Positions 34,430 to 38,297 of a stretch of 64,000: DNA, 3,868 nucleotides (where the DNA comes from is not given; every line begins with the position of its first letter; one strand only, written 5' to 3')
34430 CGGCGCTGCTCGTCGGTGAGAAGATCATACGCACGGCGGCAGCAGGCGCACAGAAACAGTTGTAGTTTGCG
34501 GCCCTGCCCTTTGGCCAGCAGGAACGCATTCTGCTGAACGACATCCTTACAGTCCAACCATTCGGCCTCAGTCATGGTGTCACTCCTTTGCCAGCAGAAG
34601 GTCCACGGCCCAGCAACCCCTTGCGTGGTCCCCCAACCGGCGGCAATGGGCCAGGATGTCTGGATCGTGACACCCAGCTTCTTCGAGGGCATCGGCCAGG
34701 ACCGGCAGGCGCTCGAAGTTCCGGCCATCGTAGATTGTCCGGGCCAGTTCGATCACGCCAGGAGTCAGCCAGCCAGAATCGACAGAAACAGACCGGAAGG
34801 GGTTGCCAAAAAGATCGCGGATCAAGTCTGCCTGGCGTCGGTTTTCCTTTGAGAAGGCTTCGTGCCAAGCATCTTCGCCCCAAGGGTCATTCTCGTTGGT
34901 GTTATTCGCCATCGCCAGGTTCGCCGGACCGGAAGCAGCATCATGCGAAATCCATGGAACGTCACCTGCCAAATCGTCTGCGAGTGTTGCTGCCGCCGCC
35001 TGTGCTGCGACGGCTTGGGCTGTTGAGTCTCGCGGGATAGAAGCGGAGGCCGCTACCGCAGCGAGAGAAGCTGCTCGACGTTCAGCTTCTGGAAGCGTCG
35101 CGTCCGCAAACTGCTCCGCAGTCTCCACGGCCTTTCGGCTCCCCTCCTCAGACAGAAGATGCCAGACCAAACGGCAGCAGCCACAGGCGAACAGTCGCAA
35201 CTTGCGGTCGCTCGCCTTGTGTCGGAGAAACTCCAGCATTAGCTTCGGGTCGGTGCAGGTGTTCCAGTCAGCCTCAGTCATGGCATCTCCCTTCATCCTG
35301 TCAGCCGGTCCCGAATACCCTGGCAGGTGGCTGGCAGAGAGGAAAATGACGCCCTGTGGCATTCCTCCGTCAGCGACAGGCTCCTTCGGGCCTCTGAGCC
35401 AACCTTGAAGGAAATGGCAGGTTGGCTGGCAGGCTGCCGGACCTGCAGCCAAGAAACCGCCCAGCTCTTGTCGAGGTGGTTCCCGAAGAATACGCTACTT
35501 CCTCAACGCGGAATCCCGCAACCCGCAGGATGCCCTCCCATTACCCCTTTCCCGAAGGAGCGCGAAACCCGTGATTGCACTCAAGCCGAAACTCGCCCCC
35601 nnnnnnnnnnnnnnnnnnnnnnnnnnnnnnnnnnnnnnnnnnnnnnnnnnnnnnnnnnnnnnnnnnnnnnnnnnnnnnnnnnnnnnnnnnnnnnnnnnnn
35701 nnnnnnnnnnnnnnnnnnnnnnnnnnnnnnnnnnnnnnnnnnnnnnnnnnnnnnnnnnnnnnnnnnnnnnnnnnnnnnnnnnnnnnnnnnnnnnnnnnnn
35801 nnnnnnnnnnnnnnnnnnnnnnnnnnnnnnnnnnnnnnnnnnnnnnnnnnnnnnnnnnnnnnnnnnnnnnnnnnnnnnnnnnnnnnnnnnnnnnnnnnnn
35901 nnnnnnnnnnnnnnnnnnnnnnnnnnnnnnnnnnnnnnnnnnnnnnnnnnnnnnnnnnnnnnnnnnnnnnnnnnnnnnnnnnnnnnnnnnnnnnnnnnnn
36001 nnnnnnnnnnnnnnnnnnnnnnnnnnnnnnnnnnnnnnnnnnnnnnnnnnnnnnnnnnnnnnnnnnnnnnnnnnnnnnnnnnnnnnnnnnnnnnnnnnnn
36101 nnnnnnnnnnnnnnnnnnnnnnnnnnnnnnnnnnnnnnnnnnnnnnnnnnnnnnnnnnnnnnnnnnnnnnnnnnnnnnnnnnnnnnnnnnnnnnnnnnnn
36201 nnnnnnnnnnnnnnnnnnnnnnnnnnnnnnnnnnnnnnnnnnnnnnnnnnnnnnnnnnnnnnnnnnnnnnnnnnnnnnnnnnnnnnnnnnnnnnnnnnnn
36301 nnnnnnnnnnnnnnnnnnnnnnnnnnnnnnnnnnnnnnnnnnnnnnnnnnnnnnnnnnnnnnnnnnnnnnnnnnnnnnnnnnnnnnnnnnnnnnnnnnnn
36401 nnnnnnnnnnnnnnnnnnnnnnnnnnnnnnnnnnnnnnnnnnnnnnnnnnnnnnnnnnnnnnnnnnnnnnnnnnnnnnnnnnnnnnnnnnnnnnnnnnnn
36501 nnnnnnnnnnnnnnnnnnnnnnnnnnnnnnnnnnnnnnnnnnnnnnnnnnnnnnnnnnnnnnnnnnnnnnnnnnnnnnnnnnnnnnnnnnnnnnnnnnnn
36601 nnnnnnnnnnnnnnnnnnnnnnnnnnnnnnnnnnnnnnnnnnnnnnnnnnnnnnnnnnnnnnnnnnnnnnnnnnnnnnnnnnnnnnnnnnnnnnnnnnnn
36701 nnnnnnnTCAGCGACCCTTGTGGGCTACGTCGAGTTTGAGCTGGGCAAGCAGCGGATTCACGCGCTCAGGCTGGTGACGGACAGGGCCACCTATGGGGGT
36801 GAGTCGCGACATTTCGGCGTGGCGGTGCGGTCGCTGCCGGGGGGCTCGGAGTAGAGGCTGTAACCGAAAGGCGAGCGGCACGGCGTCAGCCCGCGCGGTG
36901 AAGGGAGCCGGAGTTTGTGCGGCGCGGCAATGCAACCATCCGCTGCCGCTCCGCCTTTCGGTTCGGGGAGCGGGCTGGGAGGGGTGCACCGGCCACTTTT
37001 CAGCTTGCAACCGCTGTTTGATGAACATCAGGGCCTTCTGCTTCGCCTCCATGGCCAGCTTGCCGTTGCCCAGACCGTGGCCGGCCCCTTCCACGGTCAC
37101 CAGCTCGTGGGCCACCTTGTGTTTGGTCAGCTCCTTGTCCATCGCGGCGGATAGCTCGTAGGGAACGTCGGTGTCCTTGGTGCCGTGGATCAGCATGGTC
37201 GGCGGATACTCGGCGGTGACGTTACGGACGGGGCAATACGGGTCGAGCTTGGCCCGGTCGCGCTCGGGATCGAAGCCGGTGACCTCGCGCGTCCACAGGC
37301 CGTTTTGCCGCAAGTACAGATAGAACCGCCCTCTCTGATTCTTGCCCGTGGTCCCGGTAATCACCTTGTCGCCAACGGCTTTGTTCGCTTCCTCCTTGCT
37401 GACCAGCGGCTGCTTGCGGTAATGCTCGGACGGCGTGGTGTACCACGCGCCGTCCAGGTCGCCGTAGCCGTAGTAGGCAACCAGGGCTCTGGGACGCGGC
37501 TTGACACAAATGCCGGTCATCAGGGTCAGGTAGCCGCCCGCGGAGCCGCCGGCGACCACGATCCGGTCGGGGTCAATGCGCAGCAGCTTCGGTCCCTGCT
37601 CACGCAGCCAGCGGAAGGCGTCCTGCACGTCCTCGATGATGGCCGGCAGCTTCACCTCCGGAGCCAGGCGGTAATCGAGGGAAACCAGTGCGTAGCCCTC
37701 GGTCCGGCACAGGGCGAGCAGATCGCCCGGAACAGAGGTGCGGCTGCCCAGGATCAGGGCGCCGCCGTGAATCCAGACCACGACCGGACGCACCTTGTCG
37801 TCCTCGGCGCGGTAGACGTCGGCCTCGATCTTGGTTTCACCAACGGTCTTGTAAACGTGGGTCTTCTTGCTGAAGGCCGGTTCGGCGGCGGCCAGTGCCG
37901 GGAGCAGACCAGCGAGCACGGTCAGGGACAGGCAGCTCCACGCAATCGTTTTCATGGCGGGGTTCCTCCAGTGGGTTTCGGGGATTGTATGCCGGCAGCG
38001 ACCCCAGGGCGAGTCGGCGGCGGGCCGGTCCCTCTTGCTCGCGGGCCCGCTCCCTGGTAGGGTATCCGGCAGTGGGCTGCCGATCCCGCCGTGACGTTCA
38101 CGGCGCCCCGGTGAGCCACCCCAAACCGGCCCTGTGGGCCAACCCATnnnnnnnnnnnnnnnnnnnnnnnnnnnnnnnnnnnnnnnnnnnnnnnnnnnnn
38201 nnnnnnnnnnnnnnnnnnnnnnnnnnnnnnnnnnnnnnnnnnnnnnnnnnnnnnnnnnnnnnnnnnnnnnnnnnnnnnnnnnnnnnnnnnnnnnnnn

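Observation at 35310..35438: Family-2 conserved roughly 65-125-nt element in the 5' leaders of two unrelated genes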

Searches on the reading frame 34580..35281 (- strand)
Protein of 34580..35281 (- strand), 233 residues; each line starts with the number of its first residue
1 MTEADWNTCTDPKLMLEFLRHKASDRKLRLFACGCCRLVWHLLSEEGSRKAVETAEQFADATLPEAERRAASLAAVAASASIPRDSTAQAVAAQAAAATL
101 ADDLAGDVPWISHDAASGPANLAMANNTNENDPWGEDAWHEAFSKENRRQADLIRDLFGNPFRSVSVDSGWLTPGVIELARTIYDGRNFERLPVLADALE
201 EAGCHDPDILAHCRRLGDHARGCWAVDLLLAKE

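Call 20: find_encoding_contigs(protein=window:34580-35281:-, flank=10000, max_places=10)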
Protein window:34580-35281:- (233 aa): no gene with exactly this product is on record in the collection.

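Call 26: search_protein_families(library=pfam, proteins=[window:34580-35281:-], max_evalue=0.01)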
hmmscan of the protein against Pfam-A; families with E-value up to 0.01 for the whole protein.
window:34580-35281:- (233 aa): 0 families

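Call 27: search_protein_families(library=ncbifam, proteins=[window:34580-35281:-], max_evalue=0.01)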
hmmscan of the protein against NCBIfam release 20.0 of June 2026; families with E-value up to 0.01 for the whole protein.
window:34580-35281:- (233 aa): 0 families

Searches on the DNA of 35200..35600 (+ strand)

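Call 33: search_rna_families(source=window, start=35200, end=35600, threshold=evalue, max_evalue=10)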
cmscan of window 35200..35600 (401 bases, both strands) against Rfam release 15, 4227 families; matches with E-value up to 10: 5.
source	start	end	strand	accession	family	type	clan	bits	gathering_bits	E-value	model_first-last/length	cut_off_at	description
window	35369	35455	+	RF03968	mir-8934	Gene; miRNA;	-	18.3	100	3.4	1-88/88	no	mir-8934 microRNA precursor family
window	35210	35385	+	RF02135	HTT-AS1_2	Gene; lncRNA;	-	16.2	100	3.6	1-175/175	no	HTT antisense RNA 1 conserved region 2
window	35368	35545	+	RF02178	SMCR2_2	Gene; lncRNA;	-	14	55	2.4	1-165/165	no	Smith-Magenis syndrome chromosome region, candidate 2 conserved region 2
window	35244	35298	-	RF01147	sR12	Gene; snRNA; snoRNA; CD-box;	-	12.1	38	4.3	1-52/52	no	Small nucleolar RNA sR12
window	35272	35304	-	RF01131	sR47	Gene; snRNA; snoRNA; CD-box;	CL00132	9.8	40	8.7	24-55/55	no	Small nucleolar RNA sR47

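Call 70: search_dna_similar(query=window:35300-35445:+, collection=plasmids, mode=distant, max_evalue=0.01, max_rows=10)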
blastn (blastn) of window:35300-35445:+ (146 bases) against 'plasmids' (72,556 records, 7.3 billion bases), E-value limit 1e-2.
No match.

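Call 71: search_dna_similar(query=window:35300-35445:+, collection=phages, mode=distant, max_evalue=0.01, max_rows=10)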
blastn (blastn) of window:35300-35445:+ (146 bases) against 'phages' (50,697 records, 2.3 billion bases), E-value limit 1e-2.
No match.
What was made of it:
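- Tried and rejected: blastn against plasmids and phages found nothing (calls 70, 71).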

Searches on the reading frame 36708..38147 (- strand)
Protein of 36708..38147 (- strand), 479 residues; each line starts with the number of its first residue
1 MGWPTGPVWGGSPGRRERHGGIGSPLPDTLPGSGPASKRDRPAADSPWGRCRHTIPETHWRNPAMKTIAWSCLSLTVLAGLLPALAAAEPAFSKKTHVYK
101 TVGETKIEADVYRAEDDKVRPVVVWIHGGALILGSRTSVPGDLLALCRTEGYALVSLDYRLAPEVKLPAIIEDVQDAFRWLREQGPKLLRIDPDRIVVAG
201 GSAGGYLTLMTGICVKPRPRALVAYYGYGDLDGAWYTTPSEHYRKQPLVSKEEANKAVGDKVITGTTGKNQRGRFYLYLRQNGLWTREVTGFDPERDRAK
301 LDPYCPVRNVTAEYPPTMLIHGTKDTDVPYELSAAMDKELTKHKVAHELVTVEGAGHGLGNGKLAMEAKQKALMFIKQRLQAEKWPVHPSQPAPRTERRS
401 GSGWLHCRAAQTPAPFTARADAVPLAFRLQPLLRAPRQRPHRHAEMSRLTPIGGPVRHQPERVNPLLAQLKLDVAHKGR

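Call 26: search_protein_families(library=pfam, proteins=[window:36708-38147:-], max_evalue=0.01)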
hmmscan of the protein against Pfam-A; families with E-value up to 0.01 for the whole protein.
window:36708-38147:- (479 aa): 10 families
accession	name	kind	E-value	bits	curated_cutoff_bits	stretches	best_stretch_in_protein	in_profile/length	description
PF20434.5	BD-FAE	-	1.4e-31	110.2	26.8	1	110-340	2-215/215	BD-FAE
PF07859.19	Abhydrolase_3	-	2.1e-27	96.7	25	1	123-358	1-207/210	alpha/beta hydrolase fold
PF00326.27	Peptidase_S9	-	1.8e-23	83.6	22.6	2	287-381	114-211/213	Prolyl oligopeptidase family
PF00135.34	COesterase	-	1.7e-07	31.1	27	1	111-206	90-195/515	Carboxylesterase family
PF12697.13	Abhydrolase_6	-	4.6e-07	31.2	26.3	1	123-358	1-205/217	Alpha/beta hydrolase family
PF08386.16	Abhydrolase_4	-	1e-05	26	21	1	308-359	27-75/103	TAP-like protein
PF01738.24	DLH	-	2.2e-05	24.6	21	1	315-367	144-196/217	Dienelactone hydrolase family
PF02230.22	Abhydrolase_2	-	2.9e-05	24.5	23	0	312-361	154-203/217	Phospholipase/Carboxylesterase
PF05448.18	AXE1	-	0.003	16.8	21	0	190-228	172-209/321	Acetyl xylan esterase (AXE1)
PF00561.26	Abhydrolase_1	-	0.0073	16.4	25.8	0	280-357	197-238/245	alpha/beta hydrolase fold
